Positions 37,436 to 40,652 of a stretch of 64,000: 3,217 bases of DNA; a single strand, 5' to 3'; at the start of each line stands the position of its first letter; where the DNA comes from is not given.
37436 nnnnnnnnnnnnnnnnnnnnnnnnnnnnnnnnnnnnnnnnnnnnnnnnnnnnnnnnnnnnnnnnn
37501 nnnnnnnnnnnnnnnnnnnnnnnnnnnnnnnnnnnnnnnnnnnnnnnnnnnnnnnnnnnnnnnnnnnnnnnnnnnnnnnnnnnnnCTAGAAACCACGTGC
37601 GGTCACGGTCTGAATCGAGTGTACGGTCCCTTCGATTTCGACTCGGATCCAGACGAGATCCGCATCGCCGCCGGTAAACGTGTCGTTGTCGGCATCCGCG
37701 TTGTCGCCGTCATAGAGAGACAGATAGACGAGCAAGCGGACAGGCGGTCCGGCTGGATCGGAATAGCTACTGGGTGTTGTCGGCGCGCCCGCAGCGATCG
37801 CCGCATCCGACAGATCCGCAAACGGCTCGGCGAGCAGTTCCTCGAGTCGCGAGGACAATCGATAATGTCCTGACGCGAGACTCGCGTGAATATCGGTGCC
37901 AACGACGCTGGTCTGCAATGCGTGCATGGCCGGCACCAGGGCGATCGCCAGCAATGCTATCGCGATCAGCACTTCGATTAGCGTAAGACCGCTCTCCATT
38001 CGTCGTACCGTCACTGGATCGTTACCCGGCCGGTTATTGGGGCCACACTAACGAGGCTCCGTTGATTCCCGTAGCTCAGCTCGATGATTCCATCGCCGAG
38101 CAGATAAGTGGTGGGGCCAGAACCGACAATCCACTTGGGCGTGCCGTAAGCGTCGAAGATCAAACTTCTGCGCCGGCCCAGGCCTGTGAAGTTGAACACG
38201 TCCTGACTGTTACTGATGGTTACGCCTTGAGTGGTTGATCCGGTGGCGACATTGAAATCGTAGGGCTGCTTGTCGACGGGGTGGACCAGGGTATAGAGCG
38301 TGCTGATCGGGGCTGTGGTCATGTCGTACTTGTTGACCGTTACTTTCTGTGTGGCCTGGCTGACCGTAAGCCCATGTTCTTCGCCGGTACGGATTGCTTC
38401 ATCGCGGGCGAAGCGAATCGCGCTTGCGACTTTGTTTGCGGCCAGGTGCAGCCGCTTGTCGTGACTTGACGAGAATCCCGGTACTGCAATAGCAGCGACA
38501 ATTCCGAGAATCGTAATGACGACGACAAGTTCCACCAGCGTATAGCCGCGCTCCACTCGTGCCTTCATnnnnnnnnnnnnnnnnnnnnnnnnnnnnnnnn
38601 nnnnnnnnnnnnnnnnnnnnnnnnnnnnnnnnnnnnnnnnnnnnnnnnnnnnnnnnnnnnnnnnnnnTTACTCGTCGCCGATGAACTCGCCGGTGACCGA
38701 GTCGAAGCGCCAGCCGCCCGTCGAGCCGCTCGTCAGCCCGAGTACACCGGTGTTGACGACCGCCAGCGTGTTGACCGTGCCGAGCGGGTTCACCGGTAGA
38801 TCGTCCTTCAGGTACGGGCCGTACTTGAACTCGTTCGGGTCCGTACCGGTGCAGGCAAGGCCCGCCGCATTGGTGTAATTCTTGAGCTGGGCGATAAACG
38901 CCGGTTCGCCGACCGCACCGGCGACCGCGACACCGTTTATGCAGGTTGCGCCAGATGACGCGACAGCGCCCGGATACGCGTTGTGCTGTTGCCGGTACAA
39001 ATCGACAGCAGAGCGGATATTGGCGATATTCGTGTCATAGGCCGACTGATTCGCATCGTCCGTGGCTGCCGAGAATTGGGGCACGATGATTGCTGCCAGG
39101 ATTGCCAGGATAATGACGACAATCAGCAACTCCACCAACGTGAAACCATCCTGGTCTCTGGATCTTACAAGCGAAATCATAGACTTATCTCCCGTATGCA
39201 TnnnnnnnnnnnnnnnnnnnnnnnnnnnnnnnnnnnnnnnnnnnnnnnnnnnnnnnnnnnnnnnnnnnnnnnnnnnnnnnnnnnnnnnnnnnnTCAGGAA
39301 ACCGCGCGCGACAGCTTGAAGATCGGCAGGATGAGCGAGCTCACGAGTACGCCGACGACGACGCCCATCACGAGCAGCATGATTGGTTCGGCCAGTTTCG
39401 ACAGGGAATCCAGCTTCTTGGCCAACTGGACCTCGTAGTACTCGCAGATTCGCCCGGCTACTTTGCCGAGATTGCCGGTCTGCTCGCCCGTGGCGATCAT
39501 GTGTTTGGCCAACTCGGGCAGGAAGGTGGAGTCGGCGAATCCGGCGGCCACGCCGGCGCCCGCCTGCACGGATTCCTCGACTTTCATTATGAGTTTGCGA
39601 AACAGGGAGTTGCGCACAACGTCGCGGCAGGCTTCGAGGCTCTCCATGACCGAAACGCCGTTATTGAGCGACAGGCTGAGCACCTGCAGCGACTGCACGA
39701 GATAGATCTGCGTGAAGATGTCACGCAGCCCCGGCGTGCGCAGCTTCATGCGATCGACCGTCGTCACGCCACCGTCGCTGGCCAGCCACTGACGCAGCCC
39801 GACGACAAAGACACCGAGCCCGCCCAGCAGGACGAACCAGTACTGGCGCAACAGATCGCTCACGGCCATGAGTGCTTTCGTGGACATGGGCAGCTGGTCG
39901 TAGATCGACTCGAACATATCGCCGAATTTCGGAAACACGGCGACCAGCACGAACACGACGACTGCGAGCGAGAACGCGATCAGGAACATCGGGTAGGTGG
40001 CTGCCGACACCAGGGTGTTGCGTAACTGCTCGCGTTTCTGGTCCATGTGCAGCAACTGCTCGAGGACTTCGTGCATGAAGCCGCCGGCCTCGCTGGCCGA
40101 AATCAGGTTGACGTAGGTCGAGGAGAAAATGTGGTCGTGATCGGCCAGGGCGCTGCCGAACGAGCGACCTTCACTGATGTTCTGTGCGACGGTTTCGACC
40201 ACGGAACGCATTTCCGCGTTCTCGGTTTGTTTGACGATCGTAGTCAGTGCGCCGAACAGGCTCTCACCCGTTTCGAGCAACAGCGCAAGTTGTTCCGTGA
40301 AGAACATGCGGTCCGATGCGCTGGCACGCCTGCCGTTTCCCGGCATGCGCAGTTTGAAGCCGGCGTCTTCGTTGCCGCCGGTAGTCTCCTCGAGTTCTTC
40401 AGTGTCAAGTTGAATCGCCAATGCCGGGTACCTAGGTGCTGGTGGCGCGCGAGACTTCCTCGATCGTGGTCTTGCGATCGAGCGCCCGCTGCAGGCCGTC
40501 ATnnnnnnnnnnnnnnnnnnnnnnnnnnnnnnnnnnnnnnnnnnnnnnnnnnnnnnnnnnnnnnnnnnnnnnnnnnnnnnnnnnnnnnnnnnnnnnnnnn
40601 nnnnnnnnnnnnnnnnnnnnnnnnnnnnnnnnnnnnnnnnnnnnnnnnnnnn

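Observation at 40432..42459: Secretion ATPase fused to an N-terminal STAS domain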

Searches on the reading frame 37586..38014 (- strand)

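Call 6: search_protein_families(library=pfam, proteins=[window:37586-38014:-], max_evalue=0.01)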
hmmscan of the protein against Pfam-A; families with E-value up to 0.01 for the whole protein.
window:37586-38014:- (142 aa): 1 family
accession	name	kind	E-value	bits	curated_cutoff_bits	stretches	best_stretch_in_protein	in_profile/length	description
PF07963.17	N_methyl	-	3e-07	30.2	21.2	1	4-29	1-26/27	Prokaryotic N-terminal methylation motif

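Call 59: search_protein_families(library=ncbifam, proteins=[window:37586-38014:-], max_evalue=0.0001)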
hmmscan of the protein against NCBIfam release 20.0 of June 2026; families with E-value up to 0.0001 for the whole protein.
window:37586-38014:- (142 aa): 2 families
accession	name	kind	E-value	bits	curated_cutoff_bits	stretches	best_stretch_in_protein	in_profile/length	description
TIGR02532.1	IV_pilin_GFxxxE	domain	1.3e-05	24.9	16.3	1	8-27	2-21/24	prepilin-type N-terminal cleavage/methylation domain-containing protein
TIGR02523.1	type_IV_pilV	equivalog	7.8e-05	23.2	52.2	1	8-72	2-66/139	type IV pilus modification protein PilV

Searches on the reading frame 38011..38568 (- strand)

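Call 6: search_protein_families(library=pfam, proteins=[window:38011-38568:-], max_evalue=0.01)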
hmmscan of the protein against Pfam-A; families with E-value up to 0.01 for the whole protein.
window:38011-38568:- (185 aa): 2 families
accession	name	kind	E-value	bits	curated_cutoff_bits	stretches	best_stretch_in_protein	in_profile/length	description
PF07963.17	N_methyl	-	6e-08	32.4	21.2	1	4-29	2-27/27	Prokaryotic N-terminal methylation motif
PF12019.13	GspH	-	5.5e-05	24.1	21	1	43-110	1-68/108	Type II transport protein GspH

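Call 59: search_protein_families(library=ncbifam, proteins=[window:38011-38568:-], max_evalue=0.0001)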
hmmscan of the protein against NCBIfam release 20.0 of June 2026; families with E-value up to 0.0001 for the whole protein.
window:38011-38568:- (185 aa): 9 families
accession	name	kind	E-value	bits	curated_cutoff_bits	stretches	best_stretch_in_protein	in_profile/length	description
TIGR01708.2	typeII_sec_gspH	equivalog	4.2e-13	49.6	80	1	6-87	1-83/169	type II secretion system minor pseudopilin GspH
NF007800.0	PRK10506.1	equivalog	1.4e-07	31.5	158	1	4-78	6-81/163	prepilin peptidase-dependent protein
TIGR02532.1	IV_pilin_GFxxxE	domain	3.5e-07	29.8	16.3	1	7-29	2-24/24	prepilin-type N-terminal cleavage/methylation domain-containing protein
NF047827.1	T3SSXpsH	equivalog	6.7e-07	29.2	160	1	7-73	1-68/145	type II secretion system protein XpsH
TIGR01710.1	typeII_sec_gspG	equivalog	8.5e-07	29.1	88.85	1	7-52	1-46/134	type II secretion system major pseudopilin GspG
NF041775.1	typeIV_PilA_Myxo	equivalog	1.3e-06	28.5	400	1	6-33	10-37/214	type IV pilin protein PilA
NF040982.1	ComGD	equivalog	8.6e-06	26.2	70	1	6-118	1-116/139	competence type IV pilus minor pilin ComGD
TIGR02596.1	TIGR02596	subfamily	8.7e-06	25.9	70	1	9-64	1-57/196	Verru_Chthon cassette protein D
NF007862.0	PRK10574.1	equivalog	1.5e-05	25.1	138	1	6-34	4-32/145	prepilin peptidase-dependent pilin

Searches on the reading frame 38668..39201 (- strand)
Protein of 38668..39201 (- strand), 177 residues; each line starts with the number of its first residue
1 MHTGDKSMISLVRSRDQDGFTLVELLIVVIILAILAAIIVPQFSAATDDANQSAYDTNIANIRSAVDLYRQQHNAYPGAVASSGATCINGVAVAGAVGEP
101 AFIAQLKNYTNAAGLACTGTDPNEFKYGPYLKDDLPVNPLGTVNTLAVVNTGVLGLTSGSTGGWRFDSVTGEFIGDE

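Call 6: search_protein_families(library=pfam, proteins=[window:38668-39201:-], max_evalue=0.01)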
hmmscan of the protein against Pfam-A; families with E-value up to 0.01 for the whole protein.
window:38668-39201:- (177 aa): 2 families
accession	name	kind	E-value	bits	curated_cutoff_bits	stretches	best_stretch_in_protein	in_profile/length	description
PF07963.17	N_methyl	-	5.3e-09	35.7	21.2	1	15-39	2-26/27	Prokaryotic N-terminal methylation motif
PF08334.16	T2SSG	-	0.00069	20.1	21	0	46-78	5-37/108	Type II secretion system (T2SS), protein G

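Call 38: search_protein_families(library=ncbifam, proteins=[window:38668-39201:-], max_evalue=0.00001)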
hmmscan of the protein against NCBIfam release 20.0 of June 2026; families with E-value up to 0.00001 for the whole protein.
window:38668-39201:- (177 aa): 6 families
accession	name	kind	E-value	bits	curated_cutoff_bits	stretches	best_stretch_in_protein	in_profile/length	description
TIGR01710.1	typeII_sec_gspG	equivalog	1.6e-14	54.1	88.85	1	19-78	2-61/134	type II secretion system major pseudopilin GspG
NF040999.1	pilin_ComGC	equivalog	2.9e-09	37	75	1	17-77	1-61/84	competence type IV pilus major pilin ComGC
NF041775.1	typeIV_PilA_Myxo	equivalog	2.2e-08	34.3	400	1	17-77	10-70/214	type IV pilin protein PilA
NF007862.0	PRK10574.1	equivalog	3.6e-08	33.6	138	1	16-78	3-65/145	prepilin peptidase-dependent pilin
TIGR02532.1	IV_pilin_GFxxxE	domain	9.6e-08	31.6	16.3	1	17-39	1-23/24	prepilin-type N-terminal cleavage/methylation domain-containing protein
TIGR01708.2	typeII_sec_gspH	equivalog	6.8e-06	26.2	80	1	17-54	1-40/169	type II secretion system minor pseudopilin GspH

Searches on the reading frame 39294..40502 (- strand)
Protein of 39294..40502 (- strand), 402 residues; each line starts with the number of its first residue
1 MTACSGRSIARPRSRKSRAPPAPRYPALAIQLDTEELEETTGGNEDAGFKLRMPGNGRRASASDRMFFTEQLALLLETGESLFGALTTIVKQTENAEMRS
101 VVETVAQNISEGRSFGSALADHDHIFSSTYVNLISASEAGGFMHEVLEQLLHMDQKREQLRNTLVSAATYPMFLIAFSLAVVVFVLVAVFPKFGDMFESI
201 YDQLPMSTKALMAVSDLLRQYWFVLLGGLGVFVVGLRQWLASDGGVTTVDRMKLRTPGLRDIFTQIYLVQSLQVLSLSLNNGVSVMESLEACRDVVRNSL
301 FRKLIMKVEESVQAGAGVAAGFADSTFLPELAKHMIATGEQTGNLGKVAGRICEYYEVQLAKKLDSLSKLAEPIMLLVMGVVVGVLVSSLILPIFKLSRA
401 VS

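Call 6: search_protein_families(library=pfam, proteins=[window:39294-40502:-], max_evalue=0.01)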
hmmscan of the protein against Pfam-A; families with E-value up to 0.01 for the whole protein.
window:39294-40502:- (402 aa): 2 families
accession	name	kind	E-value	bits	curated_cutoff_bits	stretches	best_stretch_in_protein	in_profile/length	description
PF00482.28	T2SSF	-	6.7e-46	155.8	25.2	2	272-393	2-125/125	Type II secretion system (T2SS), protein F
PF24492.1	HEAT_ECM29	-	0.0069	17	27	0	279-336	46-103/160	Proteasome adapter and scaffold protein ECM29, HEAT-repeat domain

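Call 38: search_protein_families(library=ncbifam, proteins=[window:39294-40502:-], max_evalue=0.00001)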
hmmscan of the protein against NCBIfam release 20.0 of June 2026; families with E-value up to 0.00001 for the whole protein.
window:39294-40502:- (402 aa): 6 families
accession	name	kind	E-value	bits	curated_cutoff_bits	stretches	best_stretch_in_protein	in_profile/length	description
TIGR02120.1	GspF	equivalog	4.6e-81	273.1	424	1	54-400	54-400/401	type II secretion system inner membrane protein GspF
NF052607.1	T4PiliAsmPilCThrm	equivalog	1.3e-68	231.9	700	1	51-399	53-402/406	type IV pilus assembly protein PilC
NF007861.0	PRK10573.1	equivalog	2.3e-64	217.9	401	1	59-402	55-399/401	protein transport protein HofC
NF052606.1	T4PiliAsmPilCMyx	equivalog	9.3e-56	189.4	700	1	49-401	67-418/419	type IV pilus assembly protein PilC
NF047826.1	T3SSXpsF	equivalog_domain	5.8e-53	180.1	650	1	50-401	53-404/405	type II secretion system protein XpsF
NF041012.2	T4P_ComGB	equivalog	2.9e-33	115.6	240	1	65-397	3-330/332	competence type IV pilus assembly protein ComGB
